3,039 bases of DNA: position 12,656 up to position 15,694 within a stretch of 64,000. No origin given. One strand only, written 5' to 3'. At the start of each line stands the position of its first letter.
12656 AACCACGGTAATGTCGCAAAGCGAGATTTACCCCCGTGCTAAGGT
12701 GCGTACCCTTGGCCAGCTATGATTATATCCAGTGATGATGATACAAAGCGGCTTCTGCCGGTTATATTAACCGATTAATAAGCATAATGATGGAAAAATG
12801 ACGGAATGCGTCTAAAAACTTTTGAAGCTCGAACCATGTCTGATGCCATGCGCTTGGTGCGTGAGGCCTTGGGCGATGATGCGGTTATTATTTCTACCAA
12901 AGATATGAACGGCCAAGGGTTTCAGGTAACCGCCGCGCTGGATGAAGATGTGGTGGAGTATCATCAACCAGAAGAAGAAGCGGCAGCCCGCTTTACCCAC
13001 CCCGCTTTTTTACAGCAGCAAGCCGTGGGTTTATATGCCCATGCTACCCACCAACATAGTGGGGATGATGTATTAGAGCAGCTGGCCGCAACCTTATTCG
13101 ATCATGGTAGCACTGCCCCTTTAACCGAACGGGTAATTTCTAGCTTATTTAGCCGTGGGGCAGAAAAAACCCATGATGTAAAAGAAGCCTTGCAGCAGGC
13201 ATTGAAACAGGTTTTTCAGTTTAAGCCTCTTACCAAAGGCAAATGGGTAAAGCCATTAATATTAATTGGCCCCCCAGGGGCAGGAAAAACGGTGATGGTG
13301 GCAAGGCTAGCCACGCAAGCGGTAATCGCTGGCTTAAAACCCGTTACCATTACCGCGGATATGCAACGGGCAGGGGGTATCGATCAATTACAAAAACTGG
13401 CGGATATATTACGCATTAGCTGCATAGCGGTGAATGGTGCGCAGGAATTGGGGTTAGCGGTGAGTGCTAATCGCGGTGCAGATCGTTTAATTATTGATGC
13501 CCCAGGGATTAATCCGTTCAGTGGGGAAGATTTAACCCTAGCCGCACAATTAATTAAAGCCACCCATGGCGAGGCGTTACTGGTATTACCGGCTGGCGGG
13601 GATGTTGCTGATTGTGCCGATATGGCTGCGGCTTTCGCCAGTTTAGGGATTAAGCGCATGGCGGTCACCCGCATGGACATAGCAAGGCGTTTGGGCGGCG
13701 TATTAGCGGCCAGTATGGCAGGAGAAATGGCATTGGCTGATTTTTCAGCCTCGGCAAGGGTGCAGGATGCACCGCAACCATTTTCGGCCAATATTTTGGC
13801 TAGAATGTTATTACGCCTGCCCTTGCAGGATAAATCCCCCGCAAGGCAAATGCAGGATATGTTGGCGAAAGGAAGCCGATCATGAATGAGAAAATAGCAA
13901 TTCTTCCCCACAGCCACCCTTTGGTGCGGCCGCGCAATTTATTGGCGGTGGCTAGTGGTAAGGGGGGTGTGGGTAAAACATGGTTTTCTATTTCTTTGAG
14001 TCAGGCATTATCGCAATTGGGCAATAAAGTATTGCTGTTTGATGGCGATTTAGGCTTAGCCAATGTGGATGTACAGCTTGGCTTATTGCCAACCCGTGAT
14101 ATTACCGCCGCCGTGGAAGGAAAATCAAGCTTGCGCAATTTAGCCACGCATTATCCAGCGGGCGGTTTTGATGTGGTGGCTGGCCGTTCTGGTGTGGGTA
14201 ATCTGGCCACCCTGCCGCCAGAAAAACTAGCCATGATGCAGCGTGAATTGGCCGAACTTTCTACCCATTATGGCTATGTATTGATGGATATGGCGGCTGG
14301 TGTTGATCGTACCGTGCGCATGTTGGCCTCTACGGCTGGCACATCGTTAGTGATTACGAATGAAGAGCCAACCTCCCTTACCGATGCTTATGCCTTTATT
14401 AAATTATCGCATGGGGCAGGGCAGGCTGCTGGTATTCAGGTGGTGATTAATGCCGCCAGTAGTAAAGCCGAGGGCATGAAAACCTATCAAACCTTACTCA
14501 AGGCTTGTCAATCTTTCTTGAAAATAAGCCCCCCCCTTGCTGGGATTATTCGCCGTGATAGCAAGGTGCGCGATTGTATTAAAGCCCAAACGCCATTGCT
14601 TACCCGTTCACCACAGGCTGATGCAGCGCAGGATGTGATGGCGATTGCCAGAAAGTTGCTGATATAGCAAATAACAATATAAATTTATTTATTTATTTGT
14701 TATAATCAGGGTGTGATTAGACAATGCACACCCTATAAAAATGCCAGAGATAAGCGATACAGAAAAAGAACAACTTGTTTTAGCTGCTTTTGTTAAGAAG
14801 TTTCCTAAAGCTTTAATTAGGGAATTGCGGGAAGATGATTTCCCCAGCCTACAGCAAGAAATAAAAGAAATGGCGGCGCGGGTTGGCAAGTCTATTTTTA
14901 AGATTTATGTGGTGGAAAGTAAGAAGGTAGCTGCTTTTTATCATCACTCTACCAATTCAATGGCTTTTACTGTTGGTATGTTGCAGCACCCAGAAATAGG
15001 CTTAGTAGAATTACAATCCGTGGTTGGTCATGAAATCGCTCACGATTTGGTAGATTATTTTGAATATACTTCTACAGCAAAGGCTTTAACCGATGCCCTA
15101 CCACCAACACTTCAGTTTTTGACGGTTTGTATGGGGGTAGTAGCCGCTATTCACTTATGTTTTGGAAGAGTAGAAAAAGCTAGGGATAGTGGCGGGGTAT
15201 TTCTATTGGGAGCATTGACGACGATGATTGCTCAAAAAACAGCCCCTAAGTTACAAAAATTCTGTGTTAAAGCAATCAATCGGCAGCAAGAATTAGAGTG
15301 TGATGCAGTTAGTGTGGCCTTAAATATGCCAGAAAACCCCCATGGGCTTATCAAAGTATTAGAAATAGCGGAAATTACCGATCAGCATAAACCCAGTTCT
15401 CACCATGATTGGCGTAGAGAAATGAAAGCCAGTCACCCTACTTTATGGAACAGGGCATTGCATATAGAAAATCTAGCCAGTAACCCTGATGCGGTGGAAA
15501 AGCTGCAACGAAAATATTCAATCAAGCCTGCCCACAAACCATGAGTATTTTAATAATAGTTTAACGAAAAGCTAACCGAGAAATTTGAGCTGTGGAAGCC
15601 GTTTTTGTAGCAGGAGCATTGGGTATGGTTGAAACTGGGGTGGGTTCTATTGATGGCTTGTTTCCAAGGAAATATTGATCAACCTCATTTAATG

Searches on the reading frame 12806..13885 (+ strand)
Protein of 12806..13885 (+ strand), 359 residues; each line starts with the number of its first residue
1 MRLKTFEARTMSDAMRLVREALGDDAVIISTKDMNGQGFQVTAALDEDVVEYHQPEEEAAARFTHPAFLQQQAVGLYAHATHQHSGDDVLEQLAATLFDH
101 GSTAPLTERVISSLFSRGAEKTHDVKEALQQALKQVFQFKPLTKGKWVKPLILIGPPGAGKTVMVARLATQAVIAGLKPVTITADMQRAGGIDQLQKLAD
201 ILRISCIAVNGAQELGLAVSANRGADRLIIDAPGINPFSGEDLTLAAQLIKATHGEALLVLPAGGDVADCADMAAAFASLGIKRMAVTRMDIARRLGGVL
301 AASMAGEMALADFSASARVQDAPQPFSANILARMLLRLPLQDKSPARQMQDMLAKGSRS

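Call 95: search_protein_families(library=pfam, proteins=[window:12806-13885:+], max_evalue=0.0001)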
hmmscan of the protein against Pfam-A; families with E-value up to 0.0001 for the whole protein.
window:12806-13885:+ (359 aa): 2 families
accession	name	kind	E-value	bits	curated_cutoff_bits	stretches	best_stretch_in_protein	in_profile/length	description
PF00448.28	SRP54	-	1.8e-16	60.8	22.7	1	151-336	4-195/196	SRP54-type protein, GTPase domain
PF13401.12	AAA_22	-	3.2e-05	24.7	27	0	151-207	8-63/130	AAA domain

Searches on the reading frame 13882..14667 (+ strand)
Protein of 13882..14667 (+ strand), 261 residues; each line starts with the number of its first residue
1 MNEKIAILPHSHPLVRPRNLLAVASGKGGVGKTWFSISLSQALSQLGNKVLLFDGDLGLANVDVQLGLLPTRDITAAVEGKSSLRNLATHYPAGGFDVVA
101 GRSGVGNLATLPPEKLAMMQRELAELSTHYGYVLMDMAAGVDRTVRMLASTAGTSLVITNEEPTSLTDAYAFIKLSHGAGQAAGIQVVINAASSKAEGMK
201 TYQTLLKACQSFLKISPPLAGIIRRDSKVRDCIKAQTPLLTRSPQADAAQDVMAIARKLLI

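Call 95: search_protein_families(library=pfam, proteins=[window:13882-14667:+], max_evalue=0.0001)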
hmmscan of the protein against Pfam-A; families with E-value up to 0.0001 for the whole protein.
window:13882-14667:+ (261 aa): 5 families
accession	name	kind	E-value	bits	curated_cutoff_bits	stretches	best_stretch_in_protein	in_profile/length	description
PF01656.29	CbiA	-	8.4e-15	55.3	25.4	1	21-236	1-122/125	CobQ/CobB/MinD/ParA nucleotide binding domain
PF06564.18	CBP_BcsQ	-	5.8e-13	49.4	21.3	1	20-258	3-232/234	Cellulose biosynthesis protein BcsQ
PF13614.12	AAA_31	-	4.4e-11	43.5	27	1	21-167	4-155/177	AAA domain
PF10609.15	ParA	-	1.6e-10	41.3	27.1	1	18-62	3-47/246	NUBPL iron-transfer P-loop NTPase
PF02374.21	ArsA_ATPase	-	5e-05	23.1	24.3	1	24-54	6-36/305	Anion-transporting ATPase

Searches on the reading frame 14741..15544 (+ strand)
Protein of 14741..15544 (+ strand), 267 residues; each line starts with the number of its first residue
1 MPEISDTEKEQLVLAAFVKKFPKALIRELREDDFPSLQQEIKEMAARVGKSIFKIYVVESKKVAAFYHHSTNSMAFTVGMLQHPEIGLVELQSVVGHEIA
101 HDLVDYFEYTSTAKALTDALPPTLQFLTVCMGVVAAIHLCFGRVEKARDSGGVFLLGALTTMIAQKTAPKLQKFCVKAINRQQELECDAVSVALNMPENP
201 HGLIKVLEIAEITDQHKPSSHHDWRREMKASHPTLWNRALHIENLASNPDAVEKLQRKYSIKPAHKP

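Call 4: search_protein_families(library=pfam, proteins=[window:14741-15544:+], max_evalue=1)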
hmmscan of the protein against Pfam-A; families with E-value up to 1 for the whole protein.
window:14741-15544:+ (267 aa): 2 families
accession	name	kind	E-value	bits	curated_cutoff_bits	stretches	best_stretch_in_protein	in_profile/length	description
PF01435.24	Peptidase_M48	-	2.4e-11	44.3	20.3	1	34-244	4-184/186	Peptidase family M48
PF19916.4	VMAP-M0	-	0.0027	18.7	25.9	0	101-131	41-71/104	vWA-MoxR associated protein middle region 0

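Call 6: search_protein_families(library=ncbifam, proteins=[window:14741-15544:+], max_evalue=1)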
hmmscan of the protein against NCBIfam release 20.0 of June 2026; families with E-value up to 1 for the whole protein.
window:14741-15544:+ (267 aa): 9 families
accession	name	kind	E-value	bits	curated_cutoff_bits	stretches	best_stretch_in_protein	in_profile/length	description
NF003425.0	PRK04897.1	equivalog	6.3e-13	48.6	355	1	27-220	72-258/298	zinc metalloprotease HtpX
NF002826.0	PRK03001.1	equivalog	6.8e-07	28.7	369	1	27-222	60-238/285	zinc metalloprotease HtpX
NF002363.0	PRK01345.1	equivalog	1.1e-06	28.1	422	1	27-193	59-211/318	zinc metalloprotease HtpX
NF002839.0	PRK03072.1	equivalog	1.2e-06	27.9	412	1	28-218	65-240/291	zinc metalloprotease HtpX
NF002322.0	PRK01265.1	equivalog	2.8e-06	27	275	1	33-228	81-263/325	zinc metalloprotease HtpX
NF002669.0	PRK02391.1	equivalog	0.0027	16.9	341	1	27-207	69-236/298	zinc metalloprotease HtpX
NF002775.0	PRK02870.1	equivalog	0.026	13.8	285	1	34-118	117-200/338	zinc metalloprotease HtpX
NF003965.0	PRK05457.1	equivalog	0.03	13.7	245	1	25-101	67-144/285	protease HtpX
NF052400.1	M48_BAM_BepA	equivalog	0.075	11.8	570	1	50-101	88-137/483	beta-barrel assembly-enhancing protease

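Call 77: search_solved_structures(query=window:14741-15544:+, max_evalue=1, show_alignments=5)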
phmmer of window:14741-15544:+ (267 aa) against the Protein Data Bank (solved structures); distinct sequences matched with E-value up to 1: 2.
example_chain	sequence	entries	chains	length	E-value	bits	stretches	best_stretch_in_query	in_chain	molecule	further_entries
8a1i_A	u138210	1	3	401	0.36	14.1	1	75-119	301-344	Isoform 2 of Armadillo repeat-containing protein 8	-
7nsc_E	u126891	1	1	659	0.74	13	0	75-119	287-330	Isoform 2 of Armadillo repeat-containing protein 8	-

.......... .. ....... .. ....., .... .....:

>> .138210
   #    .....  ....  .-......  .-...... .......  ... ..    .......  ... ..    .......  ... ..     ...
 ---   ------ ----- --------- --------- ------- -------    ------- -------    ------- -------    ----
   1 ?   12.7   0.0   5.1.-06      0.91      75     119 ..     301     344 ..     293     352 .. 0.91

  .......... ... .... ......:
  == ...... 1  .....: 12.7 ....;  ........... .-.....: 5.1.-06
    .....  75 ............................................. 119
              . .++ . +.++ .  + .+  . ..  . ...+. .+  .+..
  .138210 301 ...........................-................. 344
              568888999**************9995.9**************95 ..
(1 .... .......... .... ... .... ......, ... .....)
